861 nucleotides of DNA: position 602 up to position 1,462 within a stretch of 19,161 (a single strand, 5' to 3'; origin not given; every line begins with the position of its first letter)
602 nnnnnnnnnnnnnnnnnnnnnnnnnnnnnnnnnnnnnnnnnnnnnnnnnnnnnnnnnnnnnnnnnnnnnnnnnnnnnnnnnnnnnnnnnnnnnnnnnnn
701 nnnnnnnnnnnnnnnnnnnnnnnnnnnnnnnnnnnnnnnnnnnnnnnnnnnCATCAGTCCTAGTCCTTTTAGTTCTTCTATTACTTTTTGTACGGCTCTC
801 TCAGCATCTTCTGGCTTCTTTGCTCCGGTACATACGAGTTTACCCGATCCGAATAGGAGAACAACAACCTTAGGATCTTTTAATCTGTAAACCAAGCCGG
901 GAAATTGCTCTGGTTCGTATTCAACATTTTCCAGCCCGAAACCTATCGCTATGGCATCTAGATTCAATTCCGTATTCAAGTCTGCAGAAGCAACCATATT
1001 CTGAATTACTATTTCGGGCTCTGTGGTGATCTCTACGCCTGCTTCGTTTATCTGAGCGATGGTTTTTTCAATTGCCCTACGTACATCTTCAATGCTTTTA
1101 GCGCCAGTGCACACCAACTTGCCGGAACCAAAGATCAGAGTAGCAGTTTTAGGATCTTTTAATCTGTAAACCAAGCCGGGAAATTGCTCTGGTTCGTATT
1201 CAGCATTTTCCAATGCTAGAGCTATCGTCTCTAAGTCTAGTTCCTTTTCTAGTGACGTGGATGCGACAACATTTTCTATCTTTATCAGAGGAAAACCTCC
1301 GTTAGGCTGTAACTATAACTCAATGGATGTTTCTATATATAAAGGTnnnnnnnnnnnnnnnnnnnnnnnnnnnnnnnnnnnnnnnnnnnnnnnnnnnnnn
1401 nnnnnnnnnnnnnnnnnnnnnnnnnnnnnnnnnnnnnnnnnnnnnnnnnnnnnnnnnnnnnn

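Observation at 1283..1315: The TBP reading frame has no ATG/GTG/TTG for its conserved N-terminus; an SD-positioned ATA is the apparent start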

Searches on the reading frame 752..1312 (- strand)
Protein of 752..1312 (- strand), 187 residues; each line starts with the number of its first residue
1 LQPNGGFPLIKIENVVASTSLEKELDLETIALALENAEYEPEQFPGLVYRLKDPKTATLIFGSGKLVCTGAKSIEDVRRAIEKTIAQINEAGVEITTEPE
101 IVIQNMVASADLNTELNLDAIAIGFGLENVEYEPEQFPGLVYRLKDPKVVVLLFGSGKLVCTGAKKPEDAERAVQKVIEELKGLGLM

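Call 6: search_protein_families(library=pfam, proteins=[window:752-1312:-])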
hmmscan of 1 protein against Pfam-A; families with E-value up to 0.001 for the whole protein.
seq(187 aa): 2 families
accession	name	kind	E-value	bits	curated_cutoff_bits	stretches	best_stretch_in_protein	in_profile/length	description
PF00352.27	TBP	-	2.2e-67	223.3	22.9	2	10-90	2-84/85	Transcription factor TFIID (or TATA-binding protein, TBP)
PF11858.14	DUF3378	-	4.9e-05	23.9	27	0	136-172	26-62/76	Domain of unknown function (DUF3378)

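Call 7: find_homologous_proteins(query=window:752-1285:-)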
Query seq(178 aa) (178 aa): 8000 proteins with E <= 0.001 among 8000 candidates; the best 120 are listed.
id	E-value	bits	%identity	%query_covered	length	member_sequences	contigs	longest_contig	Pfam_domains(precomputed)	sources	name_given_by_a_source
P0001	1.4e-113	394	62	100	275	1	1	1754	PF00352.28,PF11858.15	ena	-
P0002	2.8e-113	393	65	100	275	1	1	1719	PF00352.28,PF11858.15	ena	-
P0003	2.2e-108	377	58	100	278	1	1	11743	PF00352.28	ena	-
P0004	1.7e-106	371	99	100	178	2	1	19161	PF00352.28,PF11858.15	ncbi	ncbi:MAG: TATA-box-binding protein [Candidatus Hydrothermarchaeota archaeon]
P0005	8.4e-95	333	63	100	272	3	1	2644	PF00352.28,PF11858.15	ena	-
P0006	1.9e-90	319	58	100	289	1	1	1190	PF00352.28,PF11858.15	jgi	-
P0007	3.0e-85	302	59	100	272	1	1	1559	PF00352.28,PF11858.15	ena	-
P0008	1.5e-84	300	57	98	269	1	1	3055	PF00352.28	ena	-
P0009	3.7e-79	282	75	100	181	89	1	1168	PF00352.28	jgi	-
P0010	7.0e-79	281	74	100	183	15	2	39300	PF00352.28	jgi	-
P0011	1.4e-78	280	72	100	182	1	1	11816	PF00352.28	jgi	jgi:transcription initiation factor TFIID TATA-box-binding protein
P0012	1.4e-78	280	72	100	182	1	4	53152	PF00352.28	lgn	-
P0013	1.6e-78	280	72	100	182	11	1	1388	PF00352.28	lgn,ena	-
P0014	2.6e-78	279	74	100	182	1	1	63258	PF00352.28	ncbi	ncbi:MAG: TATA-box-binding protein [Thermoplasmata archaeon]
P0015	3.7e-78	279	71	100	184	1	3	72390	PF00352.28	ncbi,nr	ncbi:MAG: TATA-box-binding protein [Thermoplasmata archaeon]|nr:TATA-box-binding protein [Candidatus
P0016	4.8e-78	279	75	100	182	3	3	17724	PF00352.28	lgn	-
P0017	5.1e-78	278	73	100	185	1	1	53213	PF00352.28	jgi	jgi:transcription initiation factor TFIID TATA-box-binding protein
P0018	6.8e-78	278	70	100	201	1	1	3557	PF00352.28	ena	-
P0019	7.4e-78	278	70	100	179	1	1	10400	PF00352.28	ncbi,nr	ncbi:MAG: TATA-box-binding protein [Thermoplasmata archaeon]|nr:TATA-box-binding protein [Thermoplas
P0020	7.6e-78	278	74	100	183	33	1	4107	PF00352.28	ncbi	ncbi:MAG: TATA-box-binding protein [Thermoplasmata archaeon]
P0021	8.4e-78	278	-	-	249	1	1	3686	PF00352.28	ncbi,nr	ncbi:MAG: TATA-box-binding protein, partial [Nanoarchaeota archaeon]|nr:TATA-box-binding protein [Na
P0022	9.2e-78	278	71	100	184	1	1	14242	PF00352.28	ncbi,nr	ncbi:MAG: TATA-box-binding protein [Thermoplasmata archaeon]|nr:TATA-box-binding protein [Thermoplas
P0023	1.0e-77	277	70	100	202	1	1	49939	PF00352.28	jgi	jgi:transcription initiation factor TFIID TATA-box-binding protein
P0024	1.1e-77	277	71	100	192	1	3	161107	PF00352.28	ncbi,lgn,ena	-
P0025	1.1e-77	277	70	100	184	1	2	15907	PF00352.28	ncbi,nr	ncbi:MAG: TATA-box-binding protein [Candidatus Thermoplasmatota archaeon]|nr:TATA-box-binding protei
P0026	2.0e-77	276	74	100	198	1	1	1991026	PF00352.28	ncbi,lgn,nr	ncbi:MAG: TATA-box-binding protein [Methanobacteriota archaeon]|nr:MAG: TATA-box-binding protein [Eu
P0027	2.0e-77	276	74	100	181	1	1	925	PF00352.28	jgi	jgi:transcription initiation factor TFIID TATA-box-binding protein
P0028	2.2e-77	276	70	100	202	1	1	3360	PF00352.28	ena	-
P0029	2.7e-77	276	70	100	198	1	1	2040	PF00352.28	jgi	-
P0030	3.1e-77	276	74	100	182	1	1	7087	PF00352.28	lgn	-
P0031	3.1e-77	276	74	100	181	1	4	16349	PF00352.28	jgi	jgi:transcription initiation factor TFIID TATA-box-binding protein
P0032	3.6e-77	276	73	100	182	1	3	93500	PF00352.28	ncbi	-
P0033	3.7e-77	276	70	100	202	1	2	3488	PF00352.28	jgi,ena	-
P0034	3.7e-77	276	70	100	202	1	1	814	PF00352.28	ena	-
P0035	3.8e-77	276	73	100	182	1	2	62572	PF00352.28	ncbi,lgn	-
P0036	4.1e-77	275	70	100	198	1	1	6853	PF00352.28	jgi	-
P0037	4.2e-77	275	73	100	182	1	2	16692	PF00352.28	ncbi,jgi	jgi:transcription initiation factor TFIID TATA-box-binding protein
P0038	5.7e-77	275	73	100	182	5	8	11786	PF00352.28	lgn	-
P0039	5.8e-77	275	72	100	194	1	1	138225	PF00352.28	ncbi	-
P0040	6.4e-77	275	73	100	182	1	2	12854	PF00352.28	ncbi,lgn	-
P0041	6.7e-77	275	74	100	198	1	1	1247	PF00352.28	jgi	jgi:transcription initiation factor TFIID TATA-box-binding protein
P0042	7.4e-77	275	73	100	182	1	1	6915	PF00352.28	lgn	-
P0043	8.4e-77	274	74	100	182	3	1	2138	PF00352.28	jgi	jgi:transcription initiation factor TFIID TATA-box-binding protein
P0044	9.0e-77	274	74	100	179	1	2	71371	PF00352.28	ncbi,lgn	ncbi:MAG: TATA-box-binding protein [Thermoplasmata archaeon]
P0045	9.7e-77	274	73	100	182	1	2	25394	PF00352.28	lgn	-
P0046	9.9e-77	274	73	100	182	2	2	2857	PF00352.28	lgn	-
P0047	1.0e-76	274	72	100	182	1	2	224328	PF00352.28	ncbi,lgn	ncbi:MAG: TATA-box-binding protein [Methanomassiliicoccales archaeon]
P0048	1.1e-76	274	73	100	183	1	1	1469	PF00352.28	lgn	-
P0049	1.1e-76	274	71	100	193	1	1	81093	PF00352.28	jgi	-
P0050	1.3e-76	274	72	100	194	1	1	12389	PF00352.28,PF11858.15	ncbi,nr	ncbi:MAG: TATA-box-binding protein [Euryarchaeota archaeon]|nr:TATA-box-binding protein [Euryarchaeo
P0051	1.3e-76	274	72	100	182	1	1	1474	PF00352.28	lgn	-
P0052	1.6e-76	274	72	100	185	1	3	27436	PF00352.28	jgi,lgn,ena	-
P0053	1.7e-76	273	73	100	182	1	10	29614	PF00352.28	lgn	-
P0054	1.8e-76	273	73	100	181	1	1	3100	PF00352.28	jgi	jgi:transcription initiation factor TFIID TATA-box-binding protein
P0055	1.9e-76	273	72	100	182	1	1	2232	PF00352.28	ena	-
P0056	2.1e-76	273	72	100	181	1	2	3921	PF00352.28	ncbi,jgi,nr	ncbi:MAG TPA: TATA-box-binding protein [Candidatus Thermoplasmatota archaeon]|jgi:transcription init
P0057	2.5e-76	273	74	100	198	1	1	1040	PF00352.28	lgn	-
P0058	2.7e-76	273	72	100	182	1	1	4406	PF00352.28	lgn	-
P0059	2.8e-76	273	71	100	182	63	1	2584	PF00352.28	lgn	-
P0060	3.2e-76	273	72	100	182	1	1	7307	PF00352.28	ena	-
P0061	3.3e-76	273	72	100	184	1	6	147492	PF00352.28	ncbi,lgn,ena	-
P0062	3.5e-76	272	73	100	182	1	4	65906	PF00352.28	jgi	-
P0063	4.1e-76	272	71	100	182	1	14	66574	PF00352.28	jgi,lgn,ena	jgi:transcription initiation factor TFIID TATA-box-binding protein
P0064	4.6e-76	272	71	100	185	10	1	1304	PF00352.28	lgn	-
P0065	4.7e-76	272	72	100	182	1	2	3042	PF00352.28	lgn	-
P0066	5.1e-76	272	72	100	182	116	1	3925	PF00352.28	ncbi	-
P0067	5.8e-76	272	71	100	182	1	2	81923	PF00352.28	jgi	-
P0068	6.0e-76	272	73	100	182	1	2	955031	PF00352.28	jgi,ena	-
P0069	6.9e-76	271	70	100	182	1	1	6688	PF00352.28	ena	-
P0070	7.0e-76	271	72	100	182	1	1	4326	PF00352.28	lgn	-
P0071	7.0e-76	271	72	100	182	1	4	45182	PF00352.28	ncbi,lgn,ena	-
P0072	7.0e-76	271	72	100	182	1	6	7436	PF00352.28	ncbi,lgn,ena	-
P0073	7.2e-76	271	72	100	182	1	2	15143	PF00352.28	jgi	jgi:transcription initiation factor TFIID TATA-box-binding protein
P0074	7.3e-76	271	72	100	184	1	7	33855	PF00352.28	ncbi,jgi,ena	jgi:transcription initiation factor TFIID TATA-box-binding protein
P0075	8.0e-76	271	73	100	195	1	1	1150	PF00352.28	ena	-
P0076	8.5e-76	271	71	100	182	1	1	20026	PF00352.28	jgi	-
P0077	9.6e-76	271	71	100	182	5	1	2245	PF00352.28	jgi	jgi:transcription initiation factor TFIID TATA-box-binding protein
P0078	9.6e-76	271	72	100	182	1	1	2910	PF00352.28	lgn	-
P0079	9.6e-76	271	71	100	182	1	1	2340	PF00352.28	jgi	jgi:transcription initiation factor TFIID TATA-box-binding protein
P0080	1.2e-75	271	71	100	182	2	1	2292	PF00352.28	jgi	jgi:transcription initiation factor TFIID TATA-box-binding protein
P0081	1.2e-75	271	72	100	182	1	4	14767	PF00352.28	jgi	jgi:transcription initiation factor TFIID TATA-box-binding protein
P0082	1.2e-75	271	72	100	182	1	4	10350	PF00352.28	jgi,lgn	jgi:transcription initiation factor TFIID TATA-box-binding protein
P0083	1.2e-75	271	72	100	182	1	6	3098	PF00352.28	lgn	-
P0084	1.3e-75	271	72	100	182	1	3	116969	PF00352.28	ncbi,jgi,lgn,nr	ncbi:MAG: TATA-box-binding protein [Methanomassiliicoccales archaeon]|jgi:transcription initiation f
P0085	1.4e-75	271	72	100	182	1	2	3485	PF00352.28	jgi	jgi:transcription initiation factor TFIID TATA-box-binding protein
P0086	1.4e-75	270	70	100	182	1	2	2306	PF00352.28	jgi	jgi:transcription initiation factor TFIID TATA-box-binding protein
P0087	1.5e-75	270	72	100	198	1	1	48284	PF00352.28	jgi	jgi:transcription initiation factor TFIID TATA-box-binding protein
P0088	1.5e-75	270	71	99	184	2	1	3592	PF00352.28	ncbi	-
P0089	1.5e-75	270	72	100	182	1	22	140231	PF00352.28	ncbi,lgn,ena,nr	ncbi:MAG: TATA-box-binding protein [Thermoplasmata archaeon]|nr:TATA-box-binding protein [Candidatus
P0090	1.7e-75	270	72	100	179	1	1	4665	PF00352.28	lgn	-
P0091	1.8e-75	270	71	99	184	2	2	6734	PF00352.28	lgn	-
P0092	1.8e-75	270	71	100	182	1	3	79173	PF00352.28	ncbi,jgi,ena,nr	ncbi:MAG TPA: TATA-box-binding protein [Methanomassiliicoccales archaeon]|nr:TATA-box-binding protei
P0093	2.0e-75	270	72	100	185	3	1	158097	PF00352.28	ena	-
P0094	2.2e-75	270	72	100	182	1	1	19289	PF00352.28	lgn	-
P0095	2.4e-75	270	72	100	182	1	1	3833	PF00352.28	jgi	-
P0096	2.6e-75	270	72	100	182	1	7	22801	PF00352.28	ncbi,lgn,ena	-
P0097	2.8e-75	270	72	100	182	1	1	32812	PF00352.28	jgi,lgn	-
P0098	2.9e-75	269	72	100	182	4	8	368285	PF00352.28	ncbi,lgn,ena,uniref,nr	ncbi:TATA-box-binding protein [Methanomassiliicoccus luminyensis]|uniref:TATA-box-binding protein n=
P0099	2.9e-75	269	70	99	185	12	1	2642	PF00352.28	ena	-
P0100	3.0e-75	269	71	100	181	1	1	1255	PF00352.28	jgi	jgi:transcription initiation factor TFIID TATA-box-binding protein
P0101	3.0e-75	269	72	100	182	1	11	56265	PF00352.28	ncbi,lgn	-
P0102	3.1e-75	269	71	100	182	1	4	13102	PF00352.28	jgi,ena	jgi:transcription initiation factor TFIID TATA-box-binding protein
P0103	3.1e-75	269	71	100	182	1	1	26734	PF00352.28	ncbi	ncbi:MAG: TATA-box-binding protein [Methanomassiliicoccales archaeon]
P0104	3.6e-75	269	71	100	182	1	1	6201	PF00352.28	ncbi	ncbi:MAG: TATA-box-binding protein [Methanomassiliicoccales archaeon]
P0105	3.7e-75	269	72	100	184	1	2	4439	PF00352.28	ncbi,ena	-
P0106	4.1e-75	269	70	100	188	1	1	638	PF00352.28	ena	-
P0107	4.6e-75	269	72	100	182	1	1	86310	PF00352.28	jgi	jgi:transcription initiation factor TFIID TATA-box-binding protein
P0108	4.6e-75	269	72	100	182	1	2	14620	PF00352.28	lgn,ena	-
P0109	4.8e-75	269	71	100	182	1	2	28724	PF00352.28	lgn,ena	-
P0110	5.2e-75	269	71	100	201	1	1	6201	PF00352.28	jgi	jgi:transcription initiation factor TFIID TATA-box-binding protein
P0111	5.5e-75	269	71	100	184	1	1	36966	PF00352.28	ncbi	-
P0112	6.0e-75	268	72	100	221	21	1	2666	PF00352.28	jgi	-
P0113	6.2e-75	268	72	100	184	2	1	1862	PF00352.28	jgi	jgi:transcription initiation factor TFIID TATA-box-binding protein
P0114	6.5e-75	268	72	100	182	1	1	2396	PF00352.28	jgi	-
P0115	6.9e-75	268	72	100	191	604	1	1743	PF00352.28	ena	-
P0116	7.1e-75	268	72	100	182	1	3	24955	PF00352.28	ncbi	ncbi:MAG: TATA-box-binding protein [Thermoplasmata archaeon]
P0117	7.4e-75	268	72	100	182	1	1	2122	PF00352.28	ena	-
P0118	7.4e-75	268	71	100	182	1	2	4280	PF00352.28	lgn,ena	-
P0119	7.7e-75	268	72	100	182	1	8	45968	PF00352.28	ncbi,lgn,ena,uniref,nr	ncbi:MAG: TATA-box-binding protein [Thermoplasmata archaeon]|uniref:TATA-box-binding protein n=1 Tax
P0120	8.1e-75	268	70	100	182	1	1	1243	PF00352.28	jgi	jgi:transcription initiation factor TFIID TATA-box-binding protein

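Call 9: list_cluster_members(proteins=[P0004, P0019, P0044])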
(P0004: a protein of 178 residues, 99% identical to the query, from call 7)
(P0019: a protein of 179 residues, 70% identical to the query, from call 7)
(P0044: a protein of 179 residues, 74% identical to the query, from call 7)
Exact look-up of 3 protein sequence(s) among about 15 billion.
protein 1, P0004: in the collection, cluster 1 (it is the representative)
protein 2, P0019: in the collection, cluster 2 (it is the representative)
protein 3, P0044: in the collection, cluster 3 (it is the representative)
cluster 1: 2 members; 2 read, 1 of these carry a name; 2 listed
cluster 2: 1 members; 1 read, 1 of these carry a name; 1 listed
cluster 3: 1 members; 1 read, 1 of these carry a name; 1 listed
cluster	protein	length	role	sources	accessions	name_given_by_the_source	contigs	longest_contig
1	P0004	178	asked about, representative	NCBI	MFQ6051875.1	MAG: TATA-box-binding protein [Candidatus Hydrothermarchaeota archaeon]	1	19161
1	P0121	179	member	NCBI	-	-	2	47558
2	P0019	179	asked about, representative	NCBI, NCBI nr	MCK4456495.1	MAG: TATA-box-binding protein [Thermoplasmata archaeon] | TATA-box-binding protein [Thermoplasmata archaeon]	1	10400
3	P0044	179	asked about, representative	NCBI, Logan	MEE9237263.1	MAG: TATA-box-binding protein [Thermoplasmata archaeon]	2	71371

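Call 10: find_encoding_contigs(protein=P0004, flank=3000)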
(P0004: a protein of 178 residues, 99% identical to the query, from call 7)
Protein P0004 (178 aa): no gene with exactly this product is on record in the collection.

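Call 12: find_encoding_contigs(protein=P0121, flank=5000)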
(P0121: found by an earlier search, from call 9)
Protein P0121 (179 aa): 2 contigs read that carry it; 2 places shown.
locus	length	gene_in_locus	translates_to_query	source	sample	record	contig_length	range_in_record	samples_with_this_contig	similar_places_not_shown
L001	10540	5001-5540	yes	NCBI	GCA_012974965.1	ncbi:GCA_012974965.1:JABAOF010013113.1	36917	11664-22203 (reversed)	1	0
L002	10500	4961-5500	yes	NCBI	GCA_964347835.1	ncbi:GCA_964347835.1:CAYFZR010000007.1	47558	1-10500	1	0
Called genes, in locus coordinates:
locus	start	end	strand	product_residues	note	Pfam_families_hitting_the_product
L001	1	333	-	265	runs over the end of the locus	PF01145:Band_7, PF13421:Band_7_1 (faint)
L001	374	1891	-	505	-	PF00682:HMGL-like, PF22617:HCS_D2, PF08502:LeuA_dimer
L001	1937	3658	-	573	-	PF05693:Glycogen_syn, PF13439:Glyco_transf_4 (faint)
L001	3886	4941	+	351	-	-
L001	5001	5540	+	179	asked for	PF00352:TBP, PF11858:DUF3378 (faint), PF00352:TBP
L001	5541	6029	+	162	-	-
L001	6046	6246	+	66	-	-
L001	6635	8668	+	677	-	PF14551:MCM_N, PF17207:MCM_OB, PF00493:MCM, PF07728:AAA_5 (weak), PF01078:Mg_chelatase (weak), PF17855:MCM_lid, PF21120:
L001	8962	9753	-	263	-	-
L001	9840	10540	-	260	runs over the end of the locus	PF00459:Inositol_P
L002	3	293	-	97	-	?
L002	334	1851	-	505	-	PF00682:HMGL-like, PF22617:HCS_D2, PF08502:LeuA_dimer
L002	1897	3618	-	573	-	PF05693:Glycogen_syn, PF13439:Glyco_transf_4 (faint)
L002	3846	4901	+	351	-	-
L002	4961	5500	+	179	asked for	PF00352:TBP, PF11858:DUF3378 (faint), PF00352:TBP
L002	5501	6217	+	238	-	PF01976:DUF116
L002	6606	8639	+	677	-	PF14551:MCM_N, PF17207:MCM_OB, PF00493:MCM, PF07728:AAA_5 (weak), PF01078:Mg_chelatase (weak), PF17855:MCM_lid, PF21120:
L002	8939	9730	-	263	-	-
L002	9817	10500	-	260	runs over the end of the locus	PF00459:Inositol_P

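Call 17: find_encoding_contigs(protein=window:752-1213:-, flank=3000)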
Protein seq(154 aa) (154 aa): no gene with exactly this product is on record in the collection.

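Call 22: find_related_loci(query=P0121, collection=genome_contigs, flank=2500)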
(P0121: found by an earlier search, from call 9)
Query P0121 (179 aa) in genome_contigs; peptide patterns used: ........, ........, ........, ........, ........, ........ (x = any residue, [..] = any of these).
600 stretches matched a pattern (row limit reached: there are more); 589 encode a relative of the query (tblastn E <= 1e-3); the best 80 are kept; 80 distinct loci.
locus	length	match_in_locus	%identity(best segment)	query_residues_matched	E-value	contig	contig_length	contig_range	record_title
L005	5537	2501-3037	74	2-179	3e-86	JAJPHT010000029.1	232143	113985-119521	MAG: Proteobacteria bacterium isolate Centralia_MAG_189 k107_3146893, whole genome shotgun sequence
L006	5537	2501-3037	72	2-179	6e-86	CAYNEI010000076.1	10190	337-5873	MAG TPA_asm: uncultured Thermoplasmatales archaeon isolate SRP284430_co1_19 genome assembly, contig: NODE_4861_length_10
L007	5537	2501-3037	72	1-179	9e-83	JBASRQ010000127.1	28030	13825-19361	MAG: Thermoplasmata archaeon isolate MFD13565_ilm_asm_bin2 k127_115477, whole genome shotgun sequence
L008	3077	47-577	71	1-177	2e-83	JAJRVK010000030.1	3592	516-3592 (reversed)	MAG: archaeon isolate Dive96_bin10.379 k141_1287580, whole genome shotgun sequence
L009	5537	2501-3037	72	2-179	4e-82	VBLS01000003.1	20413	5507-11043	MAG: Methanobacteriota archaeon isolate EA_3 14_0903_13_40cm_scaffold_1256, whole genome shotgun sequence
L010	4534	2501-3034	71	2-179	1e-81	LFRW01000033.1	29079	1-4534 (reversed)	MAG: Methanomicrobia archaeon DTU008 scaffold28682, whole genome shotgun sequence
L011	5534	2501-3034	71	2-179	1e-81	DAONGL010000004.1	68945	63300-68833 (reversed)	MAG TPA_asm: Methanomassiliicoccales archaeon isolate AMR_MDS_3818 NODE_290_length_68945_cov_12.525403, whole genome sho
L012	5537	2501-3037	72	2-179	2e-81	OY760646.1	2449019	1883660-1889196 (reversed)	MAG: Methanomassiliicoccaceae archaeon isolate 2dded12f-1c8b-4e4a-b374-f87b1937d54c genome assembly, chromosome: 1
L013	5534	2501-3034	71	2-179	6e-81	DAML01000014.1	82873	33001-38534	MAG TPA_asm: Methanomassiliicoccaceae archaeon UBA472 UBA472_contig_8120, whole genome shotgun sequence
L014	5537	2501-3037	71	1-179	8e-81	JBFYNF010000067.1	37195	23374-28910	MAG: Thermoplasmata archaeon isolate PPR_0081 PPR_0081_bin.95.fa_k121_3466822, whole genome shotgun sequence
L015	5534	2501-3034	72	2-179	1e-80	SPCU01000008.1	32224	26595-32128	MAG: Methanomassiliicoccus sp. isolate das_tool.metabat2.44 k141_970442, whole genome shotgun sequence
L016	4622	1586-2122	69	1-179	9e-81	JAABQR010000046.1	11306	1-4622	MAG: Methanobacteriota archaeon isolate S06.Bin063 Scaffold_13, whole genome shotgun sequence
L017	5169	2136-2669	68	2-179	1e-80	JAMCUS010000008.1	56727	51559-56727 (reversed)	MAG: Thermoplasmatota archaeon isolate FK_Sedi_A_Bin.118 NODE_939_length_56727_cov_10.7477, whole genome shotgun sequenc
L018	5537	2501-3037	70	1-179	1e-80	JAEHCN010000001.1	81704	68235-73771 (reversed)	MAG: Thermoplasmata archaeon isolate Hel0.bin85 NODE_224_length_81704_cov_2.435245, whole genome shotgun sequence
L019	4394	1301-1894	69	2-179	5e-80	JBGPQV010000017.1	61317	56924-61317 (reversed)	MAG: Thermoplasmata archaeon isolate OBJ1_062018_150_24 k141_1431775_length_61317_cov_15.0046, whole genome shotgun sequ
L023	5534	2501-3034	67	2-179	4e-79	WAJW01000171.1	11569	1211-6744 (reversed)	MAG: Archaeoglobaceae archaeon isolate S009_4_esom k151_59982, whole genome shotgun sequence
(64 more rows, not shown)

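Call 55: find_encoding_contigs(protein=P0019, flank=300, max_places=1)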
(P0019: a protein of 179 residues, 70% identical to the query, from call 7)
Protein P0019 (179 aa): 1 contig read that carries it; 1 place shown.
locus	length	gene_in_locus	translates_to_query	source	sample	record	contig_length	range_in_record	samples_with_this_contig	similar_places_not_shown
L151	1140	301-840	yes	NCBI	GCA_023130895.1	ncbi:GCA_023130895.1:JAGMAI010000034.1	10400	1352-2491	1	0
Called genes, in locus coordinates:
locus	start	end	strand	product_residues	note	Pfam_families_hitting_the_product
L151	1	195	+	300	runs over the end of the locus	PF02558:ApbA, PF08546:ApbA_C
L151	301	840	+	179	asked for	PF00352:TBP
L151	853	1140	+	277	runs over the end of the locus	PF01026:TatD_DNase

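Call 56: find_encoding_contigs(protein=P0044, flank=300, max_places=2)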
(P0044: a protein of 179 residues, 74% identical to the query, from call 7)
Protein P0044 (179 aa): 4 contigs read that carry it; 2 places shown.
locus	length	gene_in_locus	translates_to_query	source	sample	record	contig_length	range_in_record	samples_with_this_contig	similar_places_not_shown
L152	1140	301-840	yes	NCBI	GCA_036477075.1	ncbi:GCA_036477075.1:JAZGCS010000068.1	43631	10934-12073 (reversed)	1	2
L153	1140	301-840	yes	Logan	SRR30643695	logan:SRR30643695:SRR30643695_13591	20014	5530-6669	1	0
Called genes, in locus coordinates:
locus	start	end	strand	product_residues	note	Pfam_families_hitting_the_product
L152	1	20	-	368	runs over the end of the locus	PF01321:Creatinase_N, PF00557:Peptidase_M24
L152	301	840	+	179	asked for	PF00352:TBP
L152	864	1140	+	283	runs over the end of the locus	PF01026:TatD_DNase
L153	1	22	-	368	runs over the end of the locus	PF01321:Creatinase_N, PF00557:Peptidase_M24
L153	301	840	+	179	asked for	PF00352:TBP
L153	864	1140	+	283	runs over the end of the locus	PF01026:TatD_DNase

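Call 60: find_encoding_contigs(protein=P0011, flank=300, max_places=1)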
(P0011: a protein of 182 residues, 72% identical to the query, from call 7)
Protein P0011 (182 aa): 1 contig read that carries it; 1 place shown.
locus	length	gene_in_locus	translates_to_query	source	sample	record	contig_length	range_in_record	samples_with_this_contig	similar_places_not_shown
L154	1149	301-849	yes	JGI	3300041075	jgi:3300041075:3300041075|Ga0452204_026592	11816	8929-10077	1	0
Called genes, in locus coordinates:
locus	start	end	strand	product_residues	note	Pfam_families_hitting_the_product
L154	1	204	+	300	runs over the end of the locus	PF02558:ApbA, PF08546:ApbA_C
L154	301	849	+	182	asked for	PF00352:TBP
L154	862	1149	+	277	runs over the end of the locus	PF01026:TatD_DNase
